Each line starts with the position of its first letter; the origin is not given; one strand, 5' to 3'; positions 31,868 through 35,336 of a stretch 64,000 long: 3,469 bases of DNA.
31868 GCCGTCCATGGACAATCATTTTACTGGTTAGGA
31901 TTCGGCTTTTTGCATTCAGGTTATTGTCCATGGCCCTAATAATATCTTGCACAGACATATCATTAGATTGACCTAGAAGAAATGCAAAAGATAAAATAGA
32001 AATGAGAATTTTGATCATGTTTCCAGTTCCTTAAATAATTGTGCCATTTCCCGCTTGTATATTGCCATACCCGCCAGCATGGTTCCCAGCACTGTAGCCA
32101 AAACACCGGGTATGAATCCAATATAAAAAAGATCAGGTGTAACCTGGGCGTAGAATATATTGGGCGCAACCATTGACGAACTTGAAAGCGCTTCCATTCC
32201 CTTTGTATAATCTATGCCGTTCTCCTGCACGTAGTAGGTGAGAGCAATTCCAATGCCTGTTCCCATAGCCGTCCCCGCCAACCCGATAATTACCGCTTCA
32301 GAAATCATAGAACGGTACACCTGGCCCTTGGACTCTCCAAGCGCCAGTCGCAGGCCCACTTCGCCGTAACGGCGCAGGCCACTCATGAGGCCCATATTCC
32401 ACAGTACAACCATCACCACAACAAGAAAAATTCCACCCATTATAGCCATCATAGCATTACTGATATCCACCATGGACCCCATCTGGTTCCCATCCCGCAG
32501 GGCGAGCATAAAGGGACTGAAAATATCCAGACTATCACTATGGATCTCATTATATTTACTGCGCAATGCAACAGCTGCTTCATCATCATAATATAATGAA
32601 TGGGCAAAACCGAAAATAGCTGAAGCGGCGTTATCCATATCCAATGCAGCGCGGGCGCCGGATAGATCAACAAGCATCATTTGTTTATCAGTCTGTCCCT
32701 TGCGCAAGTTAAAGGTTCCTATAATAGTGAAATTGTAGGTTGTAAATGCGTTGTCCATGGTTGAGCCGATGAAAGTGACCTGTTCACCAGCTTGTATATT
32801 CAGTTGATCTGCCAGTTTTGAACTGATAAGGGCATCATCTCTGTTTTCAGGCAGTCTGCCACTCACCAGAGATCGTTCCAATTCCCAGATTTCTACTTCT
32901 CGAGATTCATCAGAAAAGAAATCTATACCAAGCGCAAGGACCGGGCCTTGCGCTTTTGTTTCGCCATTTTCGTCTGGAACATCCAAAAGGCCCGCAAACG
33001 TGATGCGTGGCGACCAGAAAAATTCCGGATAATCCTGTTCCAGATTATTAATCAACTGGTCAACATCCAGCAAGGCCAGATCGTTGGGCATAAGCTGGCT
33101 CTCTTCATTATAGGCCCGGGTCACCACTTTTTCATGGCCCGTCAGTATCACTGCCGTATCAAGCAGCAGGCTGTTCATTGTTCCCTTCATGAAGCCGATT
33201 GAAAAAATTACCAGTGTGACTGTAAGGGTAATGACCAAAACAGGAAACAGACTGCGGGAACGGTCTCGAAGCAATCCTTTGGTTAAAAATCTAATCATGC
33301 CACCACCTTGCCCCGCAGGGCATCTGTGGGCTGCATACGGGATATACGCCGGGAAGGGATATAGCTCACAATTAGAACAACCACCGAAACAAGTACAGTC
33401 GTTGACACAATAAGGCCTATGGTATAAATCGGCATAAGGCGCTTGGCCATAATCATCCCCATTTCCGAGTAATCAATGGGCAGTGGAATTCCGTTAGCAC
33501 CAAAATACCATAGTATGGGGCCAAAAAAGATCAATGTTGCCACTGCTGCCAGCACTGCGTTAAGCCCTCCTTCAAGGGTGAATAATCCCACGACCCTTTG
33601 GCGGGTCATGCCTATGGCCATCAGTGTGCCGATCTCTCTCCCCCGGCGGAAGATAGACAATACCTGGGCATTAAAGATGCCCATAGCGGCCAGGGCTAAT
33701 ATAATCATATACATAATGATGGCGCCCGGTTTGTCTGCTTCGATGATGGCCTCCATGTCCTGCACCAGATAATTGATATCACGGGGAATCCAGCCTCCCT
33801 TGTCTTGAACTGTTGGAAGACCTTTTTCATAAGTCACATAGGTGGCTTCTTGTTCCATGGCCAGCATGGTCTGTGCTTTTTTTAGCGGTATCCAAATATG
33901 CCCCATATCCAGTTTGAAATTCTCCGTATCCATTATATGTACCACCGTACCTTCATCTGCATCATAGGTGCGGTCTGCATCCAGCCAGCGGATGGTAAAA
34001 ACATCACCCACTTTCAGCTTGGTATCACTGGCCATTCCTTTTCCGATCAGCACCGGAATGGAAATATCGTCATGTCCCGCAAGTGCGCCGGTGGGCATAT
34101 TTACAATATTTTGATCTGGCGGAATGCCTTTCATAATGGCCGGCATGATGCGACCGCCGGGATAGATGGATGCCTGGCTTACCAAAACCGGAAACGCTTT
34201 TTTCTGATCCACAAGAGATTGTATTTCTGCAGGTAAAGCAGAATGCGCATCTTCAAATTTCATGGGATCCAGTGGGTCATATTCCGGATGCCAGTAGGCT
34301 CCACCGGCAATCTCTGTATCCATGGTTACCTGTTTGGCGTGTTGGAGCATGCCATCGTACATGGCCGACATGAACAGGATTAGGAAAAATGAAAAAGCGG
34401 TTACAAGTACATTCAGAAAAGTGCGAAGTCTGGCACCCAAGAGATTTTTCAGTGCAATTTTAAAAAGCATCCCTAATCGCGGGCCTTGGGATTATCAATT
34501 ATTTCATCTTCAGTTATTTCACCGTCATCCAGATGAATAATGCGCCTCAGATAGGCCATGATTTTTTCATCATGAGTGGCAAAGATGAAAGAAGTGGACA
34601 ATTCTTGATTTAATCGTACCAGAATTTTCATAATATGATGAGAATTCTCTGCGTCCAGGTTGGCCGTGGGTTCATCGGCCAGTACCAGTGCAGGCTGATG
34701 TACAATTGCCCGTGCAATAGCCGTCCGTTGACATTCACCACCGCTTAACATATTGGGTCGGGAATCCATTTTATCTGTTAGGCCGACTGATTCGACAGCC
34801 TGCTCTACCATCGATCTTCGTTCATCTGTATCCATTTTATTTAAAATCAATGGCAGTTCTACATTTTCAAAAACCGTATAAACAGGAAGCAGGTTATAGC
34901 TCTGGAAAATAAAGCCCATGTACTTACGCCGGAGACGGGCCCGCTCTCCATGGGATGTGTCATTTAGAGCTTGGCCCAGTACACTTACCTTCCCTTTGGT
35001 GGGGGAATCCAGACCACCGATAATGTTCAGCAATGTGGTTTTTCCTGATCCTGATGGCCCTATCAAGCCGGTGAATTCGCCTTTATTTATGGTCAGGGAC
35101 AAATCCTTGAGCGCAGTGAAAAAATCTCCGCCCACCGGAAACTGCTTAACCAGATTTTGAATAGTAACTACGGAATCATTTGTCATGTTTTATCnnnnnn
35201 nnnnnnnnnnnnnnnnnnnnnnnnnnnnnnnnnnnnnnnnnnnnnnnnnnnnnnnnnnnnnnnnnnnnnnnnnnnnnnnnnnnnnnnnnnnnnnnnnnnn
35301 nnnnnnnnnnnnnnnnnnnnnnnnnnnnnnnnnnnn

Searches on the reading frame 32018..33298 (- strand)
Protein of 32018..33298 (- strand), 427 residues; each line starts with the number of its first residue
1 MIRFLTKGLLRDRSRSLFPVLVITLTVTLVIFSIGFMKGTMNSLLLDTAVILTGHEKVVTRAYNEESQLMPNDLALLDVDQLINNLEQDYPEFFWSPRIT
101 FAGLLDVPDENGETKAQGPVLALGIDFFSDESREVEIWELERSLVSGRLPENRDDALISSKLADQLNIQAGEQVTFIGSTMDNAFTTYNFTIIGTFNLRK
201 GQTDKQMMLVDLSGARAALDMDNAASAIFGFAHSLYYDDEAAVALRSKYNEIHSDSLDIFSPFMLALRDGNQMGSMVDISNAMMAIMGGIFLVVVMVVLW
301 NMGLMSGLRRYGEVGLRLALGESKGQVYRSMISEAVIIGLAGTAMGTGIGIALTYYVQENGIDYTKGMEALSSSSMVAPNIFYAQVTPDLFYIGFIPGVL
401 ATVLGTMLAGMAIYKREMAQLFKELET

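Call 47: search_protein_families(library=ncbifam, proteins=[window:32018-33298:-], max_evalue=0.00001)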
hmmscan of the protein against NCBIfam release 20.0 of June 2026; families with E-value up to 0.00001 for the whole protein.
window:32018-33298:- (427 aa): 2 families
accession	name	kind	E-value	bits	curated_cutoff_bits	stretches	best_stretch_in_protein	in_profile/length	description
TIGR02212.1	lolCE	equivalog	4.5e-10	39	362.45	1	153-379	142-366/411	lipoprotein-releasing ABC transporter permease subunit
TIGR03434.1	ADOP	subfamily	3.2e-08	32.2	622.3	1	279-358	267-348/803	ADOP family duplicated permease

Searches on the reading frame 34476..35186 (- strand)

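Call 47: search_protein_families(library=ncbifam, proteins=[window:34476-35186:-], max_evalue=0.00001)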
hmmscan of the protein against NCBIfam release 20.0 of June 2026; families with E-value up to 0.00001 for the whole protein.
window:34476-35186:- (237 aa): 186 families (the best 25 are shown)
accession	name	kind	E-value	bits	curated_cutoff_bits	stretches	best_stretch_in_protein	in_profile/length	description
TIGR02211.1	LolD_lipo_ex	equivalog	8.2e-71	238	307.75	1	7-225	2-220/221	lipoprotein-releasing ABC transporter ATP-binding protein LolD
TIGR02673.1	FtsE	equivalog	1.9e-63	214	264.85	1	7-222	2-213/214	cell division ATP-binding protein FtsE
NF008639.0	PRK11629.1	equivalog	1.1e-61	208.3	360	1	1-227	1-227/234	lipoprotein-releasing ABC transporter ATP-binding protein LolD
TIGR02982.1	heterocyst_DevA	subfamily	7.9e-61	205.4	295.8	1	6-224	1-219/220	ABC exporter ATP-binding subunit, DevA family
NF038007.1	ABC_ATP_DarD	equivalog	1.8e-60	204.1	375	1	22-224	17-218/218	darobactin export ABC transporter ATP-binding protein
TIGR03608.1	L_ocin_972_ABC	subfamily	1.2e-57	194.7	254.85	1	24-219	12-206/206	putative bacteriocin export ABC transporter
NF007879.0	PRK10584.1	equivalog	2.7e-57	194.1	336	1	1-227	1-227/228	putative ABC transporter ATP-binding protein YbbA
NF007826.0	PRK10535.1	equivalog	2e-56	191.6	966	1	6-228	4-225/648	macrolide ABC transporter ATP-binding protein/permease MacB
TIGR03265.1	PhnT2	equivalog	6.8e-52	176.8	457.7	1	5-232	3-225/353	putative 2-aminoethylphosphonate ABC transporter ATP-binding protein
TIGR02315.1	ABC_phnC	equivalog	2.8e-51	174.3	266.1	1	7-226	2-226/243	phosphonate ABC transporter ATP-binding protein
NF040933.2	ABC_arch_GlcV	equivalog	2.3e-49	168.2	450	1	7-225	3-221/357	glucose ABC transporter ATP-binding protein GlcV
NF006987.0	PRK09452.1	equivalog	5.8e-49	166.8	482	1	3-227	14-229/378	spermidine/putrescine ABC transporter ATP-binding protein PotA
TIGR02314.1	ABC_MetN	equivalog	1.2e-47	162.6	499.7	1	7-229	2-224/343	methionine ABC transporter ATP-binding protein MetN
TIGR00968.1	3a0106s01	subfamily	2.3e-47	161.5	342.75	1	8-232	2-221/237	sulfate ABC transporter ATP-binding protein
NF043075.1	MMSYN1_0197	equivalog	4.6e-46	157.3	550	1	6-225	2-212/341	spermidine/putrescine ABC transporter ATP-binding protein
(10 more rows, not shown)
